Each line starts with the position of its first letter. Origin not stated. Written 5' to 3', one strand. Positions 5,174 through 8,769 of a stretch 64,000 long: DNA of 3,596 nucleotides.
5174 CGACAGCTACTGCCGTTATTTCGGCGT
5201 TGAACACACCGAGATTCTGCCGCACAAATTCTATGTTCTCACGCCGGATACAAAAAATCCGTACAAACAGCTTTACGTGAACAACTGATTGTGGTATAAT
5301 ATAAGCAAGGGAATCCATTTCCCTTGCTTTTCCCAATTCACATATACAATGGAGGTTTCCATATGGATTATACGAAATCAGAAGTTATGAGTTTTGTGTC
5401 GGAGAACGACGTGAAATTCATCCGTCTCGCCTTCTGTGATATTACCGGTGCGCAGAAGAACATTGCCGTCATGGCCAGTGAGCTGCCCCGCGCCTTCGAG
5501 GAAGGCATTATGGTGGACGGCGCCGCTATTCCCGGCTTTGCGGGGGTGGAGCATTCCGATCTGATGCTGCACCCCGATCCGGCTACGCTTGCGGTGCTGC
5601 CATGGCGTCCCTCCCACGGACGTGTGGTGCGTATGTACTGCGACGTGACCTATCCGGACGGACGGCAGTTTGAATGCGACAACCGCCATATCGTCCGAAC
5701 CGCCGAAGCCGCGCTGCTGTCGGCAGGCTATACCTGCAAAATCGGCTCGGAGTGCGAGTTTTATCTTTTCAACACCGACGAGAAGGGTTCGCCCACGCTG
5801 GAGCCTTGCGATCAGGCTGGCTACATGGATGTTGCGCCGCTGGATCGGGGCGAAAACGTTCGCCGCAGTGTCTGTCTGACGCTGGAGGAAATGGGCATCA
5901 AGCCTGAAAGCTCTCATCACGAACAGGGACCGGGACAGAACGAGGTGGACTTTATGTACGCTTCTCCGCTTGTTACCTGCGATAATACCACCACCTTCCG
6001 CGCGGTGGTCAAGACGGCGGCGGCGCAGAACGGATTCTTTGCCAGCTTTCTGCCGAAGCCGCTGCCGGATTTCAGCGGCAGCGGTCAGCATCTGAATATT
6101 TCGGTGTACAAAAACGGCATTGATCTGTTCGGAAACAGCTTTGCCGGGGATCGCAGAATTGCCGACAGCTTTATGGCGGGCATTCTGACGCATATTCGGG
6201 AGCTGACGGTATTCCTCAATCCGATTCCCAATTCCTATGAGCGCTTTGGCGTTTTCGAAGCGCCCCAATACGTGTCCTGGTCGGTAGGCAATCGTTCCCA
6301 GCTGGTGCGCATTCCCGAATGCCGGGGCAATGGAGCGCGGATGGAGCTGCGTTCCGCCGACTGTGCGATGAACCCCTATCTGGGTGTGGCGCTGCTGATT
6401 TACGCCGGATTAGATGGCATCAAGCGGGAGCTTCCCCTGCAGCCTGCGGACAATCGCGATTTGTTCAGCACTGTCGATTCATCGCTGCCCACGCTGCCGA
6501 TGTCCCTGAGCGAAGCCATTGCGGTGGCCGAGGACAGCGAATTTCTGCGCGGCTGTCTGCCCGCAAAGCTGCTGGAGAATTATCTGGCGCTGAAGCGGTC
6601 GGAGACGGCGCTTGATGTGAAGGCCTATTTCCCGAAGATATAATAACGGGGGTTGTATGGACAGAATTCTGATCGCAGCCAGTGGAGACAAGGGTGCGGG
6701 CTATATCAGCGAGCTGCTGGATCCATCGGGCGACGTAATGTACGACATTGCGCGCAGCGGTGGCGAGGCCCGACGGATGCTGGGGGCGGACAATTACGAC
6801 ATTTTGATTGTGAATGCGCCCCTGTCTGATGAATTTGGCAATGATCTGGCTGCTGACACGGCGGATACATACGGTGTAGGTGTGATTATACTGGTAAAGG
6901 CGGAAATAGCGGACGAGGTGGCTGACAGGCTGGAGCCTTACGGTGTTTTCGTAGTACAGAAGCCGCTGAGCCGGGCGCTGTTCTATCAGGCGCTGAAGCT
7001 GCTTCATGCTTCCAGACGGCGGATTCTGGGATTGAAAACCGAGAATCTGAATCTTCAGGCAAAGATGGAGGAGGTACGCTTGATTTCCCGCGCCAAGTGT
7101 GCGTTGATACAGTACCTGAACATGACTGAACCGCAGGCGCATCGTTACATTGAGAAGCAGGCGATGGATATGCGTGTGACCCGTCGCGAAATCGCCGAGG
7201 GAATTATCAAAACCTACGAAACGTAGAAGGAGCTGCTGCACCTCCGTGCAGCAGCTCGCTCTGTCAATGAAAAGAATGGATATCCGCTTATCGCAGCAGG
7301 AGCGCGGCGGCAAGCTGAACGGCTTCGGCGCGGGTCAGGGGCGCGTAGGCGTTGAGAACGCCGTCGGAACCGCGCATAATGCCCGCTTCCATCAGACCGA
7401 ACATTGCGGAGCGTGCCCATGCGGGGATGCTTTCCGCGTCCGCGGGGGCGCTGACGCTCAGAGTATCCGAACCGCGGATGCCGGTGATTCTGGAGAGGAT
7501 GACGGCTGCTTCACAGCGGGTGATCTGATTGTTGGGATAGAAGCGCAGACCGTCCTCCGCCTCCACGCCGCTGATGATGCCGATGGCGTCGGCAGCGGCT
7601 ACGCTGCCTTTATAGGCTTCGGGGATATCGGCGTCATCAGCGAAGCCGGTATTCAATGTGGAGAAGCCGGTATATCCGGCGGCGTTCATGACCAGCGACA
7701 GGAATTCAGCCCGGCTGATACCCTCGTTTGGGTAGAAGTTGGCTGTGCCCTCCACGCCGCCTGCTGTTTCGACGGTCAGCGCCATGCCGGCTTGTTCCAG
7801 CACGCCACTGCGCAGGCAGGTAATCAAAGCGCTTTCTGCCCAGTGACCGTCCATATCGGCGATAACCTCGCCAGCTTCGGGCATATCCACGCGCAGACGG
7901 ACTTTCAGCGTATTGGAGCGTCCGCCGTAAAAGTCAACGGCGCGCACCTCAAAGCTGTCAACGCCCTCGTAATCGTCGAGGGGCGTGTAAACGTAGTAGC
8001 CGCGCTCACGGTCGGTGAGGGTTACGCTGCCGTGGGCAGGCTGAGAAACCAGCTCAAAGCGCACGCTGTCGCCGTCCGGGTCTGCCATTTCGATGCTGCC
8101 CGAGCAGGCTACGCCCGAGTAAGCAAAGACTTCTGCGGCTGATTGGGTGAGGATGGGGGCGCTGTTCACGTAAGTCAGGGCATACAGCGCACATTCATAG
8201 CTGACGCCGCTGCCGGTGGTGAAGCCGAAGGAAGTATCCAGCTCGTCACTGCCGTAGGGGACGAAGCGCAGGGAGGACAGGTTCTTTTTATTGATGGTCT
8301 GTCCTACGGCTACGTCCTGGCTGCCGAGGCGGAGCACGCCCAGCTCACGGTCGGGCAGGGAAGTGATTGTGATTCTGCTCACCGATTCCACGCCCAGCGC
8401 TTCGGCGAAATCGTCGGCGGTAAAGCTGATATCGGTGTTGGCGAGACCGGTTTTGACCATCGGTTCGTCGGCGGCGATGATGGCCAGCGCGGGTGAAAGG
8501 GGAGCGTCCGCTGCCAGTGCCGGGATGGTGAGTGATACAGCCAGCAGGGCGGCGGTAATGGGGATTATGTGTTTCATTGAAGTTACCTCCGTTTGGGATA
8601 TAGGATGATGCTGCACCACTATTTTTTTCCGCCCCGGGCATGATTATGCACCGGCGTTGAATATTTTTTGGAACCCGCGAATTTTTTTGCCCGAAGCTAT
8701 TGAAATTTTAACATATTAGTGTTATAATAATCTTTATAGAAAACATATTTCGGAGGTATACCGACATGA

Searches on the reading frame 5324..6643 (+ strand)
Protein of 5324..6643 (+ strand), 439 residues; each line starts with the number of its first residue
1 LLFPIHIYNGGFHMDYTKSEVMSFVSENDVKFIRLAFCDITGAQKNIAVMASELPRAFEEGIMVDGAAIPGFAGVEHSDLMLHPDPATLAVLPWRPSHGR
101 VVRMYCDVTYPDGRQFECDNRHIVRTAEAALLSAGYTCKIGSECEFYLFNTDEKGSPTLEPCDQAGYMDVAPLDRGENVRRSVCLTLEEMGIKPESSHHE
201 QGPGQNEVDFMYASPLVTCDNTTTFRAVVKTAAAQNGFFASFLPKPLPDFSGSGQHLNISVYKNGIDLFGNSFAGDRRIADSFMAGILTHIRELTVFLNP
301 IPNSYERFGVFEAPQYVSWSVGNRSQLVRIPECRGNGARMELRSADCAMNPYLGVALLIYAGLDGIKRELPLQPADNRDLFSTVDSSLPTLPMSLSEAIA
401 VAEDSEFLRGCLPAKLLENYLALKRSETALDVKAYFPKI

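Call 7: search_protein_families(library=pfam, proteins=[window:5324-6643:+])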
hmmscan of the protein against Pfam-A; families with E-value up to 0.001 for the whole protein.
window:5324-6643:+ (439 aa): 2 families
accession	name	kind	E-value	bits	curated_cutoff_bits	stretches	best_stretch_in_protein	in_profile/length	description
PF00120.29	Gln-synt_C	-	1.3e-87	294.5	24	1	118-429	2-330/344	Glutamine synthetase, catalytic domain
PF03951.24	Gln-synt_N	-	1.6e-25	88.9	33.4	1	29-110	1-81/82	Glutamine synthetase, beta-Grasp domain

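Call 54: search_protein_families(library=ncbifam, proteins=[window:5363-6643:+], max_evalue=0.001)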
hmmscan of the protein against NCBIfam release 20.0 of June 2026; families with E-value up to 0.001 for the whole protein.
window:5363-6643:+ (426 aa): 5 families
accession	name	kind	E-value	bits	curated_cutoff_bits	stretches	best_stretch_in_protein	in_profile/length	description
TIGR00653.1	GlnA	equivalog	9.6e-108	360.8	429.15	1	7-415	2-445/462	type I glutamate--ammonia ligase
TIGR03105.1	gln_synth_III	equivalog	2.5e-80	270.1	469.6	1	10-414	3-417/435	type III glutamate--ammonia ligase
NF007006.0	PRK09469.1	equivalog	4.3e-70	236.6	845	2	140-415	166-451/469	glutamate--ammonia ligase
NF045547.1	GGputSyn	equivalog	4.1e-66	223.5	650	1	5-415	2-427/438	gamma-glutamylputrescine synthetase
NF041605.1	gln_syn_GlnII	equivalog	0.00078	18.7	500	0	63-346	48-325/333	glutamine synthetase GlnII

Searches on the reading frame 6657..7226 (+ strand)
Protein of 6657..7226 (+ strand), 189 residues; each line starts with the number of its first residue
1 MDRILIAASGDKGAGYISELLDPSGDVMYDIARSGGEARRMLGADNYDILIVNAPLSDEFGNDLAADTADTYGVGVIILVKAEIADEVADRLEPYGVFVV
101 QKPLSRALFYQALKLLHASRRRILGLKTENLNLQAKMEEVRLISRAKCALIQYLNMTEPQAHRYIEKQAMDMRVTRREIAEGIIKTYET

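Call 7: search_protein_families(library=pfam, proteins=[window:6657-7226:+])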
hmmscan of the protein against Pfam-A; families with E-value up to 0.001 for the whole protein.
window:6657-7226:+ (189 aa): 1 family
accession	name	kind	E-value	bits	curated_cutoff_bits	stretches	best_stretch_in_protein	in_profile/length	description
PF03861.19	ANTAR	-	7.6e-17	61.3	27.3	1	132-184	2-54/54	ANTAR domain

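Call 28: search_solved_structures(query=window:6657-7226:+, max_evalue=1, show_alignments=3)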
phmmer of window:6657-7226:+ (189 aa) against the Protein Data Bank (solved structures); distinct sequences matched with E-value up to 1: 11.
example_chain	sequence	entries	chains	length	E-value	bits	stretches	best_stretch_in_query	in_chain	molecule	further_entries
1s8n_A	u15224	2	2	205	4.6e-13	52.8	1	16-187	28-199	putative antiterminator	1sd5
4akk_A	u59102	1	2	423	0.00094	22.5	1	107-184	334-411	NITRATE REGULATORY PROTEIN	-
6wsh_A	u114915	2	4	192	0.0047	20.2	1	89-185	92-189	Response regulator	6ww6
1qo0_D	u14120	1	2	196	0.0088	19.3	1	58-183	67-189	AMIR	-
4lzl_A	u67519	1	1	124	0.041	17.1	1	26-104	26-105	Response regulator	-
7lz9_A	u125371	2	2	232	0.15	15.3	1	27-122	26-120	Putative two-component system response regulator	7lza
5u8k_A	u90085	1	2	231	0.17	15.1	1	26-104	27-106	Response regulator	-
5u8m_A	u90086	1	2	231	0.17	15.1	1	26-104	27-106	Response regulator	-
5vfa_A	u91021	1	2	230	0.17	15.1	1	26-104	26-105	Response regulator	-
8svz_A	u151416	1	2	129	0.48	13.7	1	30-105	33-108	Two-component response regulator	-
2hj0_A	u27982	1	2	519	0.86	12.8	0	31-96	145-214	Putative citrate lyase, alfa subunit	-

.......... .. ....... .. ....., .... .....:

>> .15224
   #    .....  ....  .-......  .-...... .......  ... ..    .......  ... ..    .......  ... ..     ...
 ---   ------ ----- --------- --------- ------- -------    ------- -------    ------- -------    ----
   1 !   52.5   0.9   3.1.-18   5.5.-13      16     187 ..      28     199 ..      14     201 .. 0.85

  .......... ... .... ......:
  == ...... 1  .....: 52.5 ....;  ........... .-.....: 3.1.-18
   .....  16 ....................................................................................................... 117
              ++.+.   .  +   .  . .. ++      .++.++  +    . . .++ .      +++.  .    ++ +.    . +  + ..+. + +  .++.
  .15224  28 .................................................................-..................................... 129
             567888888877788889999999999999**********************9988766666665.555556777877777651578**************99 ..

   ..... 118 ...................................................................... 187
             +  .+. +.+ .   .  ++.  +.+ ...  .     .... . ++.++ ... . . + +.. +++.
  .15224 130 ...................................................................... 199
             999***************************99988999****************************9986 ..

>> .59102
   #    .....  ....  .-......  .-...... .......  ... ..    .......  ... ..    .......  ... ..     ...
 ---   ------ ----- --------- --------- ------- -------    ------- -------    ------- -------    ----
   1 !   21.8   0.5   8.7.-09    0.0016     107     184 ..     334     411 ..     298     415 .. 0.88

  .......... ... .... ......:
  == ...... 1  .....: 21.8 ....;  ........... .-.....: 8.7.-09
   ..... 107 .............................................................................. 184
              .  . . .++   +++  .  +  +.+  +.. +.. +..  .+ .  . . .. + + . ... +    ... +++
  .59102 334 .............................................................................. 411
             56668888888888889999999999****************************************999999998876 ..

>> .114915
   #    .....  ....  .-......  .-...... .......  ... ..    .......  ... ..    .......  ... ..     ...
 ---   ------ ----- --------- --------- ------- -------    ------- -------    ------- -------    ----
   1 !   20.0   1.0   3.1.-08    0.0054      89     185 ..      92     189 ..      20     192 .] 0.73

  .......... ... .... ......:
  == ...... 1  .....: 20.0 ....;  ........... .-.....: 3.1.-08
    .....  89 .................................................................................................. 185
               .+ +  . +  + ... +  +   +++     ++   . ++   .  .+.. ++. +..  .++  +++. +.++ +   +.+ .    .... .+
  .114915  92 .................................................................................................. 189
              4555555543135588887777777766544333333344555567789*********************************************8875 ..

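Call 29: search_protein_families(library=pfam, proteins=[window:6657-7226:+], max_evalue=10)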
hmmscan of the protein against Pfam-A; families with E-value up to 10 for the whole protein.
window:6657-7226:+ (189 aa): 2 families
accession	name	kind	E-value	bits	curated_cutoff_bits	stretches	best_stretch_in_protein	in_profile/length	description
PF03861.19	ANTAR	-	7.6e-17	61.3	27.3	1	132-184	2-54/54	ANTAR domain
PF00072.30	Response_reg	-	0.0079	16.8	30.2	1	17-113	14-110/111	Response regulator receiver domain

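Call 54: search_protein_families(library=ncbifam, proteins=[window:6657-7226:+], max_evalue=0.001)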
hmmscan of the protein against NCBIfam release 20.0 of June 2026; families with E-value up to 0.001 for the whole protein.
window:6657-7226:+ (189 aa): 0 families

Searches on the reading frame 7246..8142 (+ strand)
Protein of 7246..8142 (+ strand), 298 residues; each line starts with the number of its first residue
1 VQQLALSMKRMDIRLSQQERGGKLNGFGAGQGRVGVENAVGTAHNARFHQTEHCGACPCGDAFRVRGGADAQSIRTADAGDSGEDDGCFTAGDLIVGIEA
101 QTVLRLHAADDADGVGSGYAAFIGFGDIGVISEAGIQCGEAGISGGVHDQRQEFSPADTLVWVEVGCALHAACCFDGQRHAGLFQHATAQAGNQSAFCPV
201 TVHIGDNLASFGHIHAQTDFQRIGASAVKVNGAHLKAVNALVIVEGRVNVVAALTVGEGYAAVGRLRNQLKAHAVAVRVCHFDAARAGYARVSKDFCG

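Call 7: search_protein_families(library=pfam, proteins=[window:7246-8142:+])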
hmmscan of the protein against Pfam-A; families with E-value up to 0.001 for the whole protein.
window:7246-8142:+ (298 aa): 0 families

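Call 29: search_protein_families(library=pfam, proteins=[window:7246-8142:+], max_evalue=10)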
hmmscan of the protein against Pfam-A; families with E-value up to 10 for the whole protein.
window:7246-8142:+ (298 aa): 1 family
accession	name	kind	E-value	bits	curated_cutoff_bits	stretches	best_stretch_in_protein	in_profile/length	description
PF24353.1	DUF7513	-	0.17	12.2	27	0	217-245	36-64/81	Domain of unknown function (DUF7513)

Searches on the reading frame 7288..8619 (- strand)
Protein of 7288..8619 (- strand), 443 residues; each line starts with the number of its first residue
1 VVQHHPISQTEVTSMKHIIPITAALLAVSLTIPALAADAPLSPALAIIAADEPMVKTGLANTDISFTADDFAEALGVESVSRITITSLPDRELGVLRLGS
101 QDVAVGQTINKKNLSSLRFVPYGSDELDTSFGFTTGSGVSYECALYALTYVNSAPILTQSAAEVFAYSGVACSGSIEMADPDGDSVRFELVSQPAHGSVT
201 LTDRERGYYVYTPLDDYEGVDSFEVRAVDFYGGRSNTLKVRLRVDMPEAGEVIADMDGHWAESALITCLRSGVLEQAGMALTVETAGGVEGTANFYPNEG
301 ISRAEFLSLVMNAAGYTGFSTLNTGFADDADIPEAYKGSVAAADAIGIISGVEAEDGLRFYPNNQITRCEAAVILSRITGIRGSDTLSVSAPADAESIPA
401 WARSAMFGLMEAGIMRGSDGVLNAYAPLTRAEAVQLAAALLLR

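Call 53: search_protein_families(library=pfam, proteins=[window:7288-8619:-], max_evalue=0.001)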
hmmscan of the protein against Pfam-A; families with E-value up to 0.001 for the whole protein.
window:7288-8619:- (443 aa): 4 families
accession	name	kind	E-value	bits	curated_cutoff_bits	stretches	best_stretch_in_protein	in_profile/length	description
PF00395.25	SLH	-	7.1e-12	45.6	20.8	0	326-372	2-44/44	S-layer homology domain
PF17963.7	Big_9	-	1.2e-10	42.6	23.6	1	152-235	1-82/89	Bacterial Ig domain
PF17803.7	Cadherin_4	-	3.8e-06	27.8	25.1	1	149-203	8-65/71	Bacterial cadherin-like domain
PF17892.7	Cadherin_5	-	1.2e-05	25.5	26.5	1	178-239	33-92/98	Cadherin-like domain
